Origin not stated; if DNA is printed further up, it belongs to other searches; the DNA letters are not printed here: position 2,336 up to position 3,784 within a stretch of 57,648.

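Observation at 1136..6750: Envelope module: transmembrane Ser/Thr kinase with periplasmic DUF4384-like domain next to a lipoprotein-anchored caspase-fold protease and two paralogous small lipoproteins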

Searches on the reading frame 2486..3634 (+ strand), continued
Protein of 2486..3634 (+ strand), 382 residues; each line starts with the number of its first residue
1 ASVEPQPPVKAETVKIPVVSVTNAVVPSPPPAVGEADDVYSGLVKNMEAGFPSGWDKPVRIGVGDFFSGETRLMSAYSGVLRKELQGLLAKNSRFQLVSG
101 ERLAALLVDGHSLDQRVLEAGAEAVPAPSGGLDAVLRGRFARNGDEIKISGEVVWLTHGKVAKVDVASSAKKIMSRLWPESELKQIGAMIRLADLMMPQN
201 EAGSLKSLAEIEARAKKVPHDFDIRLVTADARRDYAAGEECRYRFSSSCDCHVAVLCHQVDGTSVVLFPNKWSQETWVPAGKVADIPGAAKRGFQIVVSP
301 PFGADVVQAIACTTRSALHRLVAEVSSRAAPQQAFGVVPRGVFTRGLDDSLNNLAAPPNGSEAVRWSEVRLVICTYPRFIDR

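Call 83: find_encoding_contigs(protein=P0142, flank=10000, max_places=1)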
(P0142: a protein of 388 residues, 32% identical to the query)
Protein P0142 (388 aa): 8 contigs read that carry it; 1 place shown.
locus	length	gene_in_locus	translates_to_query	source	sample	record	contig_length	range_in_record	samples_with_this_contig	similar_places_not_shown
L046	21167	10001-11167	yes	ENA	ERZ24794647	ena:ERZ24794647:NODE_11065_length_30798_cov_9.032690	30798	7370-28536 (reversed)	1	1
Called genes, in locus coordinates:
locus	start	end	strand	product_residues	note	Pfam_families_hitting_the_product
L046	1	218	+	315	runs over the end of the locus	-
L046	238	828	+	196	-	-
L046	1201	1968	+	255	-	-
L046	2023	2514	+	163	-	-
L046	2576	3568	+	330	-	-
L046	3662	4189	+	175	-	-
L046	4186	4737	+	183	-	PF01618:MotA_ExbB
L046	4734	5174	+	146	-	PF02472:ExbD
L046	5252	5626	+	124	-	-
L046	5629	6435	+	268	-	-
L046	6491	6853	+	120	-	-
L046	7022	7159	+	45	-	-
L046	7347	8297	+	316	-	-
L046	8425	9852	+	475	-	-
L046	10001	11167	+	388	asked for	PF14326:DUF4384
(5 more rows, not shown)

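Call 84: find_encoding_contigs(protein=P0133, flank=10000, max_places=1)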
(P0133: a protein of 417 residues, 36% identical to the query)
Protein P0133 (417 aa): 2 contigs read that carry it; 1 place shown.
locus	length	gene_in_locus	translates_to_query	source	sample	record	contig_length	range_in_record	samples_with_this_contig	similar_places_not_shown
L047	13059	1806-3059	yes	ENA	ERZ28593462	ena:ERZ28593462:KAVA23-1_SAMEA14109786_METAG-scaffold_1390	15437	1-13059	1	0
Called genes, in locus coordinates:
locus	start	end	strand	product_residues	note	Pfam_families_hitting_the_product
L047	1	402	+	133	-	?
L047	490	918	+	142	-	-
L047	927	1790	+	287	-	PF01145:Band_7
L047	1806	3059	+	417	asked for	PF14326:DUF4384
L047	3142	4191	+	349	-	PF17761:DUF1016_N, PF06250:YhcG_C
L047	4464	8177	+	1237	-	PF13176:TPR_7 (faint), PF13374:TPR_10 (faint), PF00515:TPR_1 (faint), PF07719:TPR_2 (faint), PF13181:TPR_8 (faint), PF13424:TPR_12, PF12770:CHAT, PF08238:Sel1 (weak)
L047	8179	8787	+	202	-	-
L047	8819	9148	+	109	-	-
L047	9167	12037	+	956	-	PF13424:TPR_12 (weak), PF17874:TPR_MalT (faint), PF12770:CHAT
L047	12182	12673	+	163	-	-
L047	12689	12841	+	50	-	-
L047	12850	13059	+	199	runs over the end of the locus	PF26696:PTL_trimer (faint)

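Call 90: search_protein_families(library=phrogs, proteins=[window:2486-3634:+], max_evalue=0.01)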
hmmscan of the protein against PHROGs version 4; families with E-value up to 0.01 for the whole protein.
window:2486-3634:+ (382 aa): 0 families
